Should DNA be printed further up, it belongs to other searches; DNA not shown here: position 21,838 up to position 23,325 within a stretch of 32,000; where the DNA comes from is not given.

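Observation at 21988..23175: Tat-exported [NiFe]-hydrogenase small subunit ending in a Thr/Pro linker and PGF-CTERM (archaeosortase) signal; no cytochrome b in the operon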

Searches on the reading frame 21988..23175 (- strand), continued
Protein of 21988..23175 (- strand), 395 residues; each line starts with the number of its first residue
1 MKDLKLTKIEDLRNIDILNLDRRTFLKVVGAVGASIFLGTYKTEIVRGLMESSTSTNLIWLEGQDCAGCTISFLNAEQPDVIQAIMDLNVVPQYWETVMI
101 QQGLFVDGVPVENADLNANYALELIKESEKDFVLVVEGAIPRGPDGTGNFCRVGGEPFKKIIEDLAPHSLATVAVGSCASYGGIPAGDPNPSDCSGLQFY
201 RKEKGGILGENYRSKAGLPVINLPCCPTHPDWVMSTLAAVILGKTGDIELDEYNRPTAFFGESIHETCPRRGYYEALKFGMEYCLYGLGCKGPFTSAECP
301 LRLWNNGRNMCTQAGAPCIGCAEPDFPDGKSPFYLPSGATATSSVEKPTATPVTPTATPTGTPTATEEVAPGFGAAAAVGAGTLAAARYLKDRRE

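Call 14: find_related_loci(query=window:21988-23175:-, collection=genome_contigs, flank=10000)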
Query window:21988-23175:- (395 aa) in genome_contigs; peptide patterns used: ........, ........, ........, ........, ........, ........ (x = any residue, [..] = any of these).
224 stretches matched a pattern; 60 encode a relative of the query (tblastn E <= 1e-3); 60 distinct loci.
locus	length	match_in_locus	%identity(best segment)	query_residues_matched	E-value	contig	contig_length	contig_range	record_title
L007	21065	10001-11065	43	9-353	2e-87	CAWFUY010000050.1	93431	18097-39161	MAG: uncultured Methanosarcinaceae archaeon isolate MFD01299.bin.2.167 genome assembly, contig: contig_50955, whole geno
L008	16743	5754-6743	37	18-350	7e-63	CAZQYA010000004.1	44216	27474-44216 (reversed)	MAG TPA_asm: uncultured Desulfovibrionaceae bacterium isolate binchicken_co42_488 genome assembly, contig: NODE_664_leng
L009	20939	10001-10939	38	18-335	5e-63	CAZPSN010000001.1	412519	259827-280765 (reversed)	MAG TPA_asm: uncultured Desulfovibrionaceae bacterium isolate binchicken_co266_170 genome assembly, contig: NODE_23_leng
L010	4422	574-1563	37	18-350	2e-62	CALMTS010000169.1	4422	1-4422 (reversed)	MAG TPA_asm: uncultured Desulfomicrobium sp. isolate SRR6284161_bin.88_CONCOCT_v1.1_MAG genome assembly, contig: ERZ7951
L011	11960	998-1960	37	18-343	2e-62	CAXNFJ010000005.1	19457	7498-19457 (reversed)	MAG: Desulfomicrobium sp. isolate MiH-14oct19-85 genome assembly, contig: MiH-14oct19-C5577, whole genome shotgun sequen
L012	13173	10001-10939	38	18-335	2e-62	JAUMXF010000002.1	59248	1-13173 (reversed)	MAG: Pseudomonadota bacterium isolate S15M_Sa_55 NODE_256_length_59248_cov_6.812157, whole genome shotgun sequence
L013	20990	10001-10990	37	18-350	9e-62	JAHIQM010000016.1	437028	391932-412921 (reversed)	MAG: Proteobacteria bacterium isolate KR46_M_MetaG.mb.10 KR46_M_MetaG.mb.10_k141_31370, whole genome shotgun sequence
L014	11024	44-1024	37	18-349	5e-62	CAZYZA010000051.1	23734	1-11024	MAG TPA_asm: uncultured Desulfovibrionaceae bacterium isolate binchicken_co168_104 genome assembly, contig: NODE_3773_le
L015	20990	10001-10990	37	18-350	9e-62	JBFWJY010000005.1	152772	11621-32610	MAG: Desulfomicrobium sp. isolate CA_2019_NHSR_3 NODE_278_length_152772_cov_35.387612_NHSR, whole genome shotgun sequenc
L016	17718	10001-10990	37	18-350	9e-62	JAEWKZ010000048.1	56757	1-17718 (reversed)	MAG: Proteobacteria bacterium isolate OH_PBrB_69 k127_10265, whole genome shotgun sequence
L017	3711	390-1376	38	2-335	8e-62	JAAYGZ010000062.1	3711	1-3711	MAG: Desulfovibrionales bacterium isolate AS09scLD_292 44048_AS09, whole genome shotgun sequence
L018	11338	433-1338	37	20-337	3e-61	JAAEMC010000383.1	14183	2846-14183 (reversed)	MAG: Desulfobacteraceae bacterium isolate Bpl_22 BplG_CONTIG2264767, whole genome shotgun sequence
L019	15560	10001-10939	37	18-335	1e-60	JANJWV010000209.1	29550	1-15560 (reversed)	MAG: Desulfomicrobium sp. isolate RS262_metabat.bin.25 RS262_k141_238448, whole genome shotgun sequence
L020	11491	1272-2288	35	17-359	2e-59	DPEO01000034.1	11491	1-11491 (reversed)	MAG TPA_asm: Desulfomicrobiaceae bacterium isolate UBA12183 contig_120, whole genome shotgun sequence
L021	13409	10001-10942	38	17-335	2e-59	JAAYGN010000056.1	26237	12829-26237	MAG: Desulfovibrionales bacterium isolate AS09scLD_228 76077_AS09, whole genome shotgun sequence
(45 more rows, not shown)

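Call 19: find_encoding_contigs(protein=P0036, flank=6000, max_places=1)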
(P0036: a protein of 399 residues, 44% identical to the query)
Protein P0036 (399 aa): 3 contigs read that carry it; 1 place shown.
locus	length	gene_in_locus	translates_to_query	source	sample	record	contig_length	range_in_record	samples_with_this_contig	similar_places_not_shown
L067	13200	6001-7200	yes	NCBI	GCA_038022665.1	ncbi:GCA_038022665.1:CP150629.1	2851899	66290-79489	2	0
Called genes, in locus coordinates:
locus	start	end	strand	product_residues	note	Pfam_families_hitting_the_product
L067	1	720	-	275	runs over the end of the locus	PF00589:Phage_integrase (weak)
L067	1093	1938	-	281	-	-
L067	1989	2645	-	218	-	-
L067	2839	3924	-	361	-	-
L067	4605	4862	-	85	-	-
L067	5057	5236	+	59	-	-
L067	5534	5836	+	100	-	PF02416:TatA_B_E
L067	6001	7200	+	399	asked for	PF01058:Oxidored_q6, PF14720:NiFe_hyd_SSU_C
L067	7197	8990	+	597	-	PF27537:HoxH (weak), PF00374:NiFeSe_Hases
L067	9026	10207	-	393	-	PF09699:Paired_CXXCH_1 (faint), PF14522:Cytochrome_C7 (faint), PF14537:Cytochrom_c3_2 (faint), PF22113:Mtrc-MtrF_II-IV_dom (faint), PF02335:Cytochrom_C552 (faint), PF18204:PGF-CTERM (faint)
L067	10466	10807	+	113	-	PF12675:DUF3795 (faint)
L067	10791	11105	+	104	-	PF01909:NTP_transf_2 (weak)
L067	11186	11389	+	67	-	PF09962:DUF2196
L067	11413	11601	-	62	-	-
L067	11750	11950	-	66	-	PF23477:zf_Tbcl_2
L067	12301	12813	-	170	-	PF01584:CheW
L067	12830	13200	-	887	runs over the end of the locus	PF18947:HAMP_2, PF18575:HAMP_N3, PF21927:McpB_HAMP_2, PF18575:HAMP_N3, PF18575:HAMP_N3, PF18575:HAMP_N3, PF18947:HAMP_2, PF00015:MCPsignal, +4 more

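Call 20: find_encoding_contigs(protein=P0009, flank=6000, max_places=1)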
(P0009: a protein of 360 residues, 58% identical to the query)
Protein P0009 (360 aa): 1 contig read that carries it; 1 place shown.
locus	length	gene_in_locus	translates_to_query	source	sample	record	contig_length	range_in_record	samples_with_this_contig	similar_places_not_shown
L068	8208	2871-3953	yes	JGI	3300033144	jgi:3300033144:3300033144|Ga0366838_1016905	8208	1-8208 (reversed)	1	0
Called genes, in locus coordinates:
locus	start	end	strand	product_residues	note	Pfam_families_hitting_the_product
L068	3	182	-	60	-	?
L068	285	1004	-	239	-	PF00902:TatC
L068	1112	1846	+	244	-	PF00902:TatC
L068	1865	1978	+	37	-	-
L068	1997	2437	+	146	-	PF01750:HycI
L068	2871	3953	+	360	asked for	PF01058:Oxidored_q6, PF14720:NiFe_hyd_SSU_C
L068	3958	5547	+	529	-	PF27537:HoxH, PF00374:NiFeSe_Hases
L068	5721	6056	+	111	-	PF02416:TatA_B_E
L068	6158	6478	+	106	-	PF02416:TatA_B_E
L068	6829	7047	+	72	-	PF01954:AF2212-like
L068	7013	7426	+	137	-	PF01850:PIN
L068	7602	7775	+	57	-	-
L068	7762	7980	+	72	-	-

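Call 21: find_encoding_contigs(protein=P0001, flank=10000, max_places=2)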
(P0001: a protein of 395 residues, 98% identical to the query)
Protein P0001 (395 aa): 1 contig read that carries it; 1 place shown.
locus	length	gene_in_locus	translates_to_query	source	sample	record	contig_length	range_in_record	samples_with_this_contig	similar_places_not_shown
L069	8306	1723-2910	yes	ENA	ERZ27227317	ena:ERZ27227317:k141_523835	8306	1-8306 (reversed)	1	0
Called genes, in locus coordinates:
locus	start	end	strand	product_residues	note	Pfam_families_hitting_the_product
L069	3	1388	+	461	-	?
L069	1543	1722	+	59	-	-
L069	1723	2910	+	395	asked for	PF01058:Oxidored_q6, PF14720:NiFe_hyd_SSU_C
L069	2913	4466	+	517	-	PF27537:HoxH (weak), PF00374:NiFeSe_Hases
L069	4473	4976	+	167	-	PF01750:HycI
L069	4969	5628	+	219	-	PF03308:MeaB (faint), PF02492:cobW, PF13401:AAA_22 (weak), PF03205:MobB (weak)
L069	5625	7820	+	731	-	PF00708:Acylphosphatase, PF07503:zf-HYPF, PF01300:Sua5_yciO_yrdC, PF17788:HypF_C, PF22521:HypF_C_2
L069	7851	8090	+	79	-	PF01455:HupF_HypC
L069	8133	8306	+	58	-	?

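Call 26: find_related_loci(query=window:21988-23175:-, collection=metagenome_contigs, flank=10000)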
Query window:21988-23175:- (395 aa) in metagenome_contigs; peptide patterns used: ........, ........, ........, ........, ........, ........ (x = any residue, [..] = any of these).
331 stretches matched a pattern; 26 encode a relative of the query (tblastn E <= 1e-3); 26 distinct loci.
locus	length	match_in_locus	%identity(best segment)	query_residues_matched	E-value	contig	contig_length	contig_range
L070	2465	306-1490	98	1-395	0e+0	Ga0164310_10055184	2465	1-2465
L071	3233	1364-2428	43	9-353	6e-90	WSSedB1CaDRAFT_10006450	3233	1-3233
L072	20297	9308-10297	38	18-350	1e-63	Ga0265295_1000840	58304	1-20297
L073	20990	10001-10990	37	18-350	1e-63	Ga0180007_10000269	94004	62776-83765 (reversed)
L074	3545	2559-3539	37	18-349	6e-63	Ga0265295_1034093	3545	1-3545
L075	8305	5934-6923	37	18-350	3e-62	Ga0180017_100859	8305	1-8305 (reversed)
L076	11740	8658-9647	37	18-350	2e-62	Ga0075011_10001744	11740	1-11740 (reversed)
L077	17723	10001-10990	37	18-350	3e-62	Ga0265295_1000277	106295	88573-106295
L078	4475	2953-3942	37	18-350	4e-62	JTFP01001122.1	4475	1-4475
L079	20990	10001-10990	36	18-350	1e-61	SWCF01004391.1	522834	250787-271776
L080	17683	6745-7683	38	18-335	2e-61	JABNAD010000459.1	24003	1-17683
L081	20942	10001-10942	38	17-335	8e-60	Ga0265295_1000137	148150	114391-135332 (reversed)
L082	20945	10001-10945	34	18-334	6e-57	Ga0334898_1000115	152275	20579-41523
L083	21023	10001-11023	34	18-361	1e-54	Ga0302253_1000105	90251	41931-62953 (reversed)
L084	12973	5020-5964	35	18-334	4e-54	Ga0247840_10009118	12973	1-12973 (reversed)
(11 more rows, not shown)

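Call 38: search_protein_representatives(protein=window:21988-23175:-)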
Query: 395 residues. Proteins with E-value up to 0.001 (for the whole library): 1886; up to 1e-10: 968; up to 1e-30: 193. The best 150 are listed.
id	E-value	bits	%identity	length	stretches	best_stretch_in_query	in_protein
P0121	1.4e-93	330.3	52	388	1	12-338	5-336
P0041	1.5e-91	323.6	49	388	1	13-336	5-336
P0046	7.4e-90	318.1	51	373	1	18-342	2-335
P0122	9.6e-84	297.9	47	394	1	10-338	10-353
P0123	3.7e-79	282.8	44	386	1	18-339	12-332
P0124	1.5e-70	254.5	46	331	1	52-336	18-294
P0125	1.7e-60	221.4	48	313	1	20-334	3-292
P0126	1.8e-60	221.3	46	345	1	27-335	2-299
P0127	1.8e-60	221.2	46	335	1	55-336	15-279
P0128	2.1e-60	221.0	42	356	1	19-337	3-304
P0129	5.1e-60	219.8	39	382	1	19-336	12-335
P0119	1.7e-58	214.8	44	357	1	20-337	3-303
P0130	1.2e-56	208.7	43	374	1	15-345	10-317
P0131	5.3e-56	206.6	42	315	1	57-334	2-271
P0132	1.5e-55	205.0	39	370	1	10-335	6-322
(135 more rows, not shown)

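Call 62: search_solved_structures(query=window:21988-23175:-, max_evalue=1e-20, show_alignments=1)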
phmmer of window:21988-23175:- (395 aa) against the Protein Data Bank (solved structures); distinct sequences matched with E-value up to 1e-20: 43.
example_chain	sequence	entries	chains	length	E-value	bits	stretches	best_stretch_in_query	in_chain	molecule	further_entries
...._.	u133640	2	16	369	3.9e-63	216.8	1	52-338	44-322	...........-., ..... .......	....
7uur_D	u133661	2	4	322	1.3e-62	215.1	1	57-338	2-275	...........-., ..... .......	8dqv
4kl8_S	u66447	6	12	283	7.4e-55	189.6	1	51-335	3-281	Periplasmic [NiFeSe] hydrogenase small subunit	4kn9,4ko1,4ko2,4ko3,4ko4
1cc1_S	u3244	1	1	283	8e-55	189.4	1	51-335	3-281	HYDROGENASE (SMALL SUBUNIT)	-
2wpn_A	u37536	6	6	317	5.3e-50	173.6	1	19-334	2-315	PERIPLASMIC [NIFESE] HYDROGENASE, SMALL SUBUNIT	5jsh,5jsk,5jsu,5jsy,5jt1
3ze6_A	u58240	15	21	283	9.7e-49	169.4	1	58-334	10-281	PERIPLASMIC [NIFESE] HYDROGENASE, SMALL SUBUNIT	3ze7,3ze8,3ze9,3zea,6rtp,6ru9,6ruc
1h2a_S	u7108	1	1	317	1.2e-44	156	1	20-334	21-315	HYDROGENASE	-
1yq9_A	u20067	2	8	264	2e-42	148.6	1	57-334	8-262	Periplasmic [NiFe] hydrogenase small subunit | PERIPLASMIC HYDROGENASE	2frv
1e3d_A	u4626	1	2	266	9.1e-42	146.5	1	56-334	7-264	[NiFe] hydrogenase small subunit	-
1frv_A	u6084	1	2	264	1e-41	146.3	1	57-334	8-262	HYDROGENASE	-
3myr_A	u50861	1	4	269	1.3e-41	145.9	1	57-336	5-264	Hydrogenase (NiFe) small subunit HydA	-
5aa5_A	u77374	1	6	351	1.5e-40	142.4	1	56-347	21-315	NIFE-HYDROGENASE SMALL SUBUNIT, HOFK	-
1h2r_S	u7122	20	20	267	2.3e-40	141.9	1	57-334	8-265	PROTEIN (PERIPLASMIC [NIFE] HYDROGENASE SMALL SUBUNIT) | Periplasmic [NiFe] hydrogenase small subunit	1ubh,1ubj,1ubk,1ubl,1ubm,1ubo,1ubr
8w6x_S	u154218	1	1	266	2.6e-40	141.7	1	57-334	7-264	Periplasmic [NiFe] hydrogenase small subunit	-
4u9h_S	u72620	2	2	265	2.7e-40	141.6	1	57-334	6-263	Periplasmic [NiFe] hydrogenase small subunit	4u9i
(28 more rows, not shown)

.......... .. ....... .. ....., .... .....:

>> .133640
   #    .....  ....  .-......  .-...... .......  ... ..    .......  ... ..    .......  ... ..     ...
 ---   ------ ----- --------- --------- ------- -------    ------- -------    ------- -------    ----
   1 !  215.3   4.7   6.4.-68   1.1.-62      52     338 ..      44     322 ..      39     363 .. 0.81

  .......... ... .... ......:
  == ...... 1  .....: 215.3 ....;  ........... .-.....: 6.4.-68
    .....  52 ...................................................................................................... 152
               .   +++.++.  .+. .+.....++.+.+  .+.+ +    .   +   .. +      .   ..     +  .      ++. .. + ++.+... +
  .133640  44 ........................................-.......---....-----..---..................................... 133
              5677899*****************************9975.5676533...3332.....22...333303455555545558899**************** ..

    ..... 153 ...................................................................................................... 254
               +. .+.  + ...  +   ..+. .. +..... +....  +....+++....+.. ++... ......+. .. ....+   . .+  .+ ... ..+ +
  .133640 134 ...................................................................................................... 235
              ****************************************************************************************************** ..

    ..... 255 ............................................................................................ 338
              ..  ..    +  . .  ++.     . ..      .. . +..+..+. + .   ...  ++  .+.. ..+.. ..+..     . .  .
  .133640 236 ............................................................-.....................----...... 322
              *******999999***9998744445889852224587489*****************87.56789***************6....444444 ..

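Call 64: list_cluster_members(proteins=[window:21988-23175:-, window:20432-21985:-, window:13680-14069:-, P0268, P0002])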
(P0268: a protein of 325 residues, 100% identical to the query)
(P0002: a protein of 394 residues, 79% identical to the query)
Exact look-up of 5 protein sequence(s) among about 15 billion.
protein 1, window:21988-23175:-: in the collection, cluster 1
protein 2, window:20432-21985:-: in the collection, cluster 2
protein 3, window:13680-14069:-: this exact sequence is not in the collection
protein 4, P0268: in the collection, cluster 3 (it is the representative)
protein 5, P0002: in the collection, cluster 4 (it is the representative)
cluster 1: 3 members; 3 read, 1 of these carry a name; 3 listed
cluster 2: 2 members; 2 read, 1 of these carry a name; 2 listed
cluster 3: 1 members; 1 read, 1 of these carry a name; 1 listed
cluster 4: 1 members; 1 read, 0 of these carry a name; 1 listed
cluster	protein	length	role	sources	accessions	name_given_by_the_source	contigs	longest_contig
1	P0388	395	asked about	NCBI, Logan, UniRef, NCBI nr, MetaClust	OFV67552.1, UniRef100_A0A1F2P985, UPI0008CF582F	MAG: [Ni-Fe]-hydrogenase large subunit [Candidatus Syntrophoarchaeum caldarius] | [Ni-Fe]-hydrogenase large subunit n=1 Tax=Candidatus Syntropharchaeum caldarium ... | status=active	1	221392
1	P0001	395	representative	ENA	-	-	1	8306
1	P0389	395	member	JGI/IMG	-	-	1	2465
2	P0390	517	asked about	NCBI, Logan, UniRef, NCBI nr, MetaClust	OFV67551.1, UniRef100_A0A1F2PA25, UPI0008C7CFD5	MAG: [Ni-Fe]-hydrogenase large subunit [Candidatus Syntrophoarchaeum caldarius] | [Ni-Fe]-hydrogenase large subunit n=1 Tax=Candidatus Syntropharchaeum caldarium ... | status=active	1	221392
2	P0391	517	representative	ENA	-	-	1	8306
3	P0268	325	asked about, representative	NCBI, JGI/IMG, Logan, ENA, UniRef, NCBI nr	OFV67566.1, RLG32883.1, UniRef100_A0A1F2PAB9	replication factor C small subunit [Methanosarcinales archaeon] | Replication factor C small subunit n=1 Tax=Candidatus Syntropharchaeum caldarium ... | MAG: replication factor C small subunit [Candidatus Syntrophoarchaeum caldarius]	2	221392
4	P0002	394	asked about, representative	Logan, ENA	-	-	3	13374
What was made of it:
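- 21988..23175 (-): [NiFe]-hydrogenase small subunit, 395 aa (NCBI OFV67552.1, mis-named 'large subunit'). Syntrophoarchaeum caldarius protein (call 64).
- S. caldarius OFV67552.1 and OFV67551.1 (call 64).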

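Call 84: predict_structure(alignment_id=A1)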
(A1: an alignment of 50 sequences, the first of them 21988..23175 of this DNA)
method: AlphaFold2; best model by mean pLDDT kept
length: 395 residues; sequences in the alignment: 50
mean_pLDDT: 65.7   pTM: 0.66
mean pLDDT of the five models: 65.7, 63.9, 63.5, 59.8, 58.8
residues with pLDDT >= 90: 78; 70-90: 98; 50-70: 110; < 50: 109
segments of 3 or more residues with pLDDT < 50: 1-5, 92-94, 96-101, 273-275, 277-291, 299-301, 314-317, 333-388, 393-395
pLDDT, mean of each block of 10 residues (from residue 1): 50 66 57 54 52 67 71 66 59 45 66 70 80 92 91 85 93 94 91 95 96 96 83 80 81 87 60 48 39 55 53 52 83 45 36 31 28 32 46 46
secondary structure, 60 per line:
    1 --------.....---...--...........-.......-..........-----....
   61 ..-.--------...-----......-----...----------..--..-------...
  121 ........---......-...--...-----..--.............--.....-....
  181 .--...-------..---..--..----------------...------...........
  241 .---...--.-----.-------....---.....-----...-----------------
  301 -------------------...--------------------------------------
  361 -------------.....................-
elements in order: H9-13 H22-32 H34-40 H42-51 E57-62 H81-86 E92-94 H118-128 E132-137 E139-141 H158-168 E171-175 H177-181 E221-223 H230-241 H264-267 H271-275 H374-394
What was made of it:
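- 22066..22167 (-): Thr/Pro-rich spacer (residues 337-370), an insertion relative to Vht-type relatives. AlphaFold2 pLDDT is below 50 across 333-388 (call 84).
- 21991..22056 (-): Ala/Gly-rich C-terminal helix plus basic tail (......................, residues 374-395). AlphaFold2 predicts a helix at 374-394 (call 84).
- Structure: AlphaFold2 predicts a low-confidence, unstructured stretch at 333-388 and a terminal helix at 374-394 (call 84).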
